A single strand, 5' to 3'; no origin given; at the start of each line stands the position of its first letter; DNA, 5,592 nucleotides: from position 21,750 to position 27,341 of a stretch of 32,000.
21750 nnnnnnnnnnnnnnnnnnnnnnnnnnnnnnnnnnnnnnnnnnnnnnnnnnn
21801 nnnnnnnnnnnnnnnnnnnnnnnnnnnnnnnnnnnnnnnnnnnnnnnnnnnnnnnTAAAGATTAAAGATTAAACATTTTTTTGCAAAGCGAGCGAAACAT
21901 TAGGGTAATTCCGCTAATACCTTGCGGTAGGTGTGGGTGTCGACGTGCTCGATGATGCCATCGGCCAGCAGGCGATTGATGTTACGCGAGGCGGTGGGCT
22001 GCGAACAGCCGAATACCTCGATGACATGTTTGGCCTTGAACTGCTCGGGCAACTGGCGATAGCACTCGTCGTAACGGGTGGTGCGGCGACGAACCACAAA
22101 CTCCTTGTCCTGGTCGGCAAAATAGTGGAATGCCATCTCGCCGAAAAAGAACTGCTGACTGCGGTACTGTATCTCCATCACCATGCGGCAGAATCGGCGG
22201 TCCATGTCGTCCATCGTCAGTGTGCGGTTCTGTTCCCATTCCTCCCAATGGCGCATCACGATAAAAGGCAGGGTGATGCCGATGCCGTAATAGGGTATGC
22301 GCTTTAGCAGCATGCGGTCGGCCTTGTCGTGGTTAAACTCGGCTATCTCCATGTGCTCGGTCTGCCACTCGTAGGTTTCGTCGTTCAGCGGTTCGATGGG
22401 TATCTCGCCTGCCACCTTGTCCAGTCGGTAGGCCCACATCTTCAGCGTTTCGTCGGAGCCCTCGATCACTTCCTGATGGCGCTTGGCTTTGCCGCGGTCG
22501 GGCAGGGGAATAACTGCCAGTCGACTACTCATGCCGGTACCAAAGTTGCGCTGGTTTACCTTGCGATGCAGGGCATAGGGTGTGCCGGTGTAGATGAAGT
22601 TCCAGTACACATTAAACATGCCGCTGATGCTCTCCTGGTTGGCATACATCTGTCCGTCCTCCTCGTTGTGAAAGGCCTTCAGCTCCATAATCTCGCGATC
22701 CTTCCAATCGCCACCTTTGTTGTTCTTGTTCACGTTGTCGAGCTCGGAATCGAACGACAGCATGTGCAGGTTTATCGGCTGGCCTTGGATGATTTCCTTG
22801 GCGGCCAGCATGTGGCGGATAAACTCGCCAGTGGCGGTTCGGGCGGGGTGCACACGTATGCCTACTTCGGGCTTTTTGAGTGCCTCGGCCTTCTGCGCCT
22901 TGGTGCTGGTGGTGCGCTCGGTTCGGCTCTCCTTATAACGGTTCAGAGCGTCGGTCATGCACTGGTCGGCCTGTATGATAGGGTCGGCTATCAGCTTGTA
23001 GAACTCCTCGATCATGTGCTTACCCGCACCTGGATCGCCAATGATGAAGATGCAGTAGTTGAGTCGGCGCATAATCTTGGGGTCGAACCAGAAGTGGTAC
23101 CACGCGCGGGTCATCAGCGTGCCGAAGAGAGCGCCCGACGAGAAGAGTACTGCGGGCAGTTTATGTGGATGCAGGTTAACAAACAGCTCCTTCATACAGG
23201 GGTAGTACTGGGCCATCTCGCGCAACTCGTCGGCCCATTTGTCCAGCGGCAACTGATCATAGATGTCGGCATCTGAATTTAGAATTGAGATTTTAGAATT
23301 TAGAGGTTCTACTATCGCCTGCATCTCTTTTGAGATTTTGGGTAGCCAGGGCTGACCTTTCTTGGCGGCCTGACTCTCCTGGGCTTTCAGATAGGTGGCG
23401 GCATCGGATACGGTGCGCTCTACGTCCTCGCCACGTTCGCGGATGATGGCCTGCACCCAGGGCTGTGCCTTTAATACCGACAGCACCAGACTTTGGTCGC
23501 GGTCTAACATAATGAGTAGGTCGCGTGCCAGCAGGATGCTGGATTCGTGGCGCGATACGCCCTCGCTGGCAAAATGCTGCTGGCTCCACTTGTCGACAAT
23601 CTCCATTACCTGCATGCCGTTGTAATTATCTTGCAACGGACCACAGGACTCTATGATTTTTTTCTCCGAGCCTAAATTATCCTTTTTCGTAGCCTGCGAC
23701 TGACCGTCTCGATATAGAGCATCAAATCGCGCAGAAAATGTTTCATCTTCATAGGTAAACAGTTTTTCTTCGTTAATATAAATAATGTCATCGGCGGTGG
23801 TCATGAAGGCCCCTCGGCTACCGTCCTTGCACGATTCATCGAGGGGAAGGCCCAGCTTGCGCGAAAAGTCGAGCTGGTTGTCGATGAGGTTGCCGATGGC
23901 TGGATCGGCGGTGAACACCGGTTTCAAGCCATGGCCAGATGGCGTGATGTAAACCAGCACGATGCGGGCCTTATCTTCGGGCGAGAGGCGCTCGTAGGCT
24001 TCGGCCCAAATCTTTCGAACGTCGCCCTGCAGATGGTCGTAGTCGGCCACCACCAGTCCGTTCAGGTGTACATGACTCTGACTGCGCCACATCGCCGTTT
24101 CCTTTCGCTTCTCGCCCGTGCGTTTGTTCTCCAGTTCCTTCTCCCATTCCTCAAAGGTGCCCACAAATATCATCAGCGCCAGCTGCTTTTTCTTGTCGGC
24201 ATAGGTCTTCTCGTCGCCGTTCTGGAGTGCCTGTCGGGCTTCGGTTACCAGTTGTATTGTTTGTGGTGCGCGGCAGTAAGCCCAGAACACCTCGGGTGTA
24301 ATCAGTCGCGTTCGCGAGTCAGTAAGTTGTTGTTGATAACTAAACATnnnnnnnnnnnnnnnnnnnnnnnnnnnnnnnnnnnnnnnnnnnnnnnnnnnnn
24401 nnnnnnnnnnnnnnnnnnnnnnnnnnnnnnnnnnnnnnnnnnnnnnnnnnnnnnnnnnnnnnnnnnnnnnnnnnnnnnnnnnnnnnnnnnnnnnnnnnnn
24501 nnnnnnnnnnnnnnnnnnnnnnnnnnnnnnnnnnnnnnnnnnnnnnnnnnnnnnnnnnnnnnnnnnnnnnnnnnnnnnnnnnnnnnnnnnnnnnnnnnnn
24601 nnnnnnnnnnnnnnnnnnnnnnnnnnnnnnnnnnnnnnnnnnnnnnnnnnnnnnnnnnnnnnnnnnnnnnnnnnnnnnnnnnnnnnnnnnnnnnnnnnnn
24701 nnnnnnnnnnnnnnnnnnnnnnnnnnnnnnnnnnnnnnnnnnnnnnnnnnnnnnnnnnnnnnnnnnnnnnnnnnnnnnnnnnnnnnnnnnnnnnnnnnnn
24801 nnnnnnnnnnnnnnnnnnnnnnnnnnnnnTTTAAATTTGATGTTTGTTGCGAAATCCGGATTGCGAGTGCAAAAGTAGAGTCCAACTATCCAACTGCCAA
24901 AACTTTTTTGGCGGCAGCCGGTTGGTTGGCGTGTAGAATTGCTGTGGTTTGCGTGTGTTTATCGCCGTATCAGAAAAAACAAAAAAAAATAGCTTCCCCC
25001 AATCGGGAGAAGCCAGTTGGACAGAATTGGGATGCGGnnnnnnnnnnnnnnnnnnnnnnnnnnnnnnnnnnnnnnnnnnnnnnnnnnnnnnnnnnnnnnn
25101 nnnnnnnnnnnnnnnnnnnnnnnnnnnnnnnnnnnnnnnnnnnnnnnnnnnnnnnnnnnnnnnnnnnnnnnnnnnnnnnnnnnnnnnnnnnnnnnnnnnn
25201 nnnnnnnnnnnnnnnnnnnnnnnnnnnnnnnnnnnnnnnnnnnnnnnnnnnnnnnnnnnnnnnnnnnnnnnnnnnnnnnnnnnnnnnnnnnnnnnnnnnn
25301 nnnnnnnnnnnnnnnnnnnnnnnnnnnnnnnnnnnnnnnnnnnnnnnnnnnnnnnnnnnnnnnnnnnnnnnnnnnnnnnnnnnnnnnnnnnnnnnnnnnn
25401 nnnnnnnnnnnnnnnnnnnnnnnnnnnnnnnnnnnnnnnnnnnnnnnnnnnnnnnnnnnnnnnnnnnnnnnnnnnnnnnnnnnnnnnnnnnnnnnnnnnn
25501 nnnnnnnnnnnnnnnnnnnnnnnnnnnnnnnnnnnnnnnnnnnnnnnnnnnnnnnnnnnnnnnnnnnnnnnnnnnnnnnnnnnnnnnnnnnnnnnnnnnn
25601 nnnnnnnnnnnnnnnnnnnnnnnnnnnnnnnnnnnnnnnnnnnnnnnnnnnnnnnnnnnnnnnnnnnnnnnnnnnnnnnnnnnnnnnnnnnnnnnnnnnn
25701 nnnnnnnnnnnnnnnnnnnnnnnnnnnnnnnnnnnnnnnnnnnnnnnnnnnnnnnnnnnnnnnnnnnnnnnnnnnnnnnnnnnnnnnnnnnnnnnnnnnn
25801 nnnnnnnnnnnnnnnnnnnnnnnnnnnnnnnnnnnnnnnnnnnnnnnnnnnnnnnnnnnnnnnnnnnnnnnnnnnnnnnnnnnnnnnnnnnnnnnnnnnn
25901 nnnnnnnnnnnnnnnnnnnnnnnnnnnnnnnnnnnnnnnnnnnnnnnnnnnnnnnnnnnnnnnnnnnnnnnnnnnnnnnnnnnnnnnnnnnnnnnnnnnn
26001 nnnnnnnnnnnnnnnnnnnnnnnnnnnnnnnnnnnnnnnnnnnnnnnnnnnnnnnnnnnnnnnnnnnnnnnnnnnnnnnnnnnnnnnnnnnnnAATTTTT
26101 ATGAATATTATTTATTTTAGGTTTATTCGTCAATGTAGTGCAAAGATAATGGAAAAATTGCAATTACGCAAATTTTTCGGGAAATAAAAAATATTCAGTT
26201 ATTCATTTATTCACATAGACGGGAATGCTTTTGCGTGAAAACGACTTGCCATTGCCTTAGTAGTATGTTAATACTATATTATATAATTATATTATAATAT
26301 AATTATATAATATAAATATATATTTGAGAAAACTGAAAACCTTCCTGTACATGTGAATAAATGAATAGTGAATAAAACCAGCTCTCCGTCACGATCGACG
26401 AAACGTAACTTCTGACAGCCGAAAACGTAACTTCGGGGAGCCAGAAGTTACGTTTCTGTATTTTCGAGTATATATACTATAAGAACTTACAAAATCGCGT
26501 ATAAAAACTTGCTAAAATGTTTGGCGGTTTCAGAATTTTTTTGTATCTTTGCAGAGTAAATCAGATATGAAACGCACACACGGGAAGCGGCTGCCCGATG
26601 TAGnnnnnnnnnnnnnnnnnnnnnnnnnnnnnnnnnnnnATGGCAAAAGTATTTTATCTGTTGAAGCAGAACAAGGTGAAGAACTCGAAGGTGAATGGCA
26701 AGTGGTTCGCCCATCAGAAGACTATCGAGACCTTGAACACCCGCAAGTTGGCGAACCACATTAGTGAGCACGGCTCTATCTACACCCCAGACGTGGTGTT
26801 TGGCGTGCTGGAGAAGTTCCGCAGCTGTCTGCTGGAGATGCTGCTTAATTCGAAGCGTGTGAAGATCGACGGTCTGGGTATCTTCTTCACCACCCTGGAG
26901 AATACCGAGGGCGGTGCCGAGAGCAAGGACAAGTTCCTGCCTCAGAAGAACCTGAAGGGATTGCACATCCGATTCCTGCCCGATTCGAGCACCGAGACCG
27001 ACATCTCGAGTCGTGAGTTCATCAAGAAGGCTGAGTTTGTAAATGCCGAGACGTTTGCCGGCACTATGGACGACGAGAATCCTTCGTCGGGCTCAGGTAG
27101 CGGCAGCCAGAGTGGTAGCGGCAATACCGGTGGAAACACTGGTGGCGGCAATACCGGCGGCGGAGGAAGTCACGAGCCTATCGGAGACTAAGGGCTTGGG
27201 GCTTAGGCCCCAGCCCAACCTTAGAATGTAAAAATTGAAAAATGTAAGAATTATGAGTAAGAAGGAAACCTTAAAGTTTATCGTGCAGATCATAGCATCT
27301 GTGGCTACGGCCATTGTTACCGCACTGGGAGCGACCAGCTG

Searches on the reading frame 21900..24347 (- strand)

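Call 12: search_protein_families(library=pfam, proteins=[window:21900-24347:-], max_evalue=0.001)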
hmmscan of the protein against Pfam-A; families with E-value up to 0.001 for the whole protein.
window:21900-24347:- (815 aa): 1 family
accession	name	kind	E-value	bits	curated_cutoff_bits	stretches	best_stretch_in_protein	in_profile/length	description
PF08800.15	BT4734-like_N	-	2.2e-05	25.1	22.4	1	90-190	22-134/134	BT4734-like, N-terminal domain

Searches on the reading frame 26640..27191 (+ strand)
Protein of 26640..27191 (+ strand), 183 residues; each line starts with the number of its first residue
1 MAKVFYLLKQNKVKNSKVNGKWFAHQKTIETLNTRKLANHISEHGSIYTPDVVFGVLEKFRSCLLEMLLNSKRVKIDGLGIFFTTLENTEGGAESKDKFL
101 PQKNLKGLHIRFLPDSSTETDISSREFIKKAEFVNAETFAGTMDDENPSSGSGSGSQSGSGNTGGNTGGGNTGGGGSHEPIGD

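Call 13: search_protein_families(library=pfam, proteins=[window:26640-27191:+], max_evalue=0.001)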
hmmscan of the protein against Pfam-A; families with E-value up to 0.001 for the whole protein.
window:26640-27191:+ (183 aa): 1 family
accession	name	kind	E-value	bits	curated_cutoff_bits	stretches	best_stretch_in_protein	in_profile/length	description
PF18291.6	HU-HIG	-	1.1e-12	48.6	26.2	1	5-128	5-124/125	HU domain fused to wHTH, Ig, or Glycine-rich motif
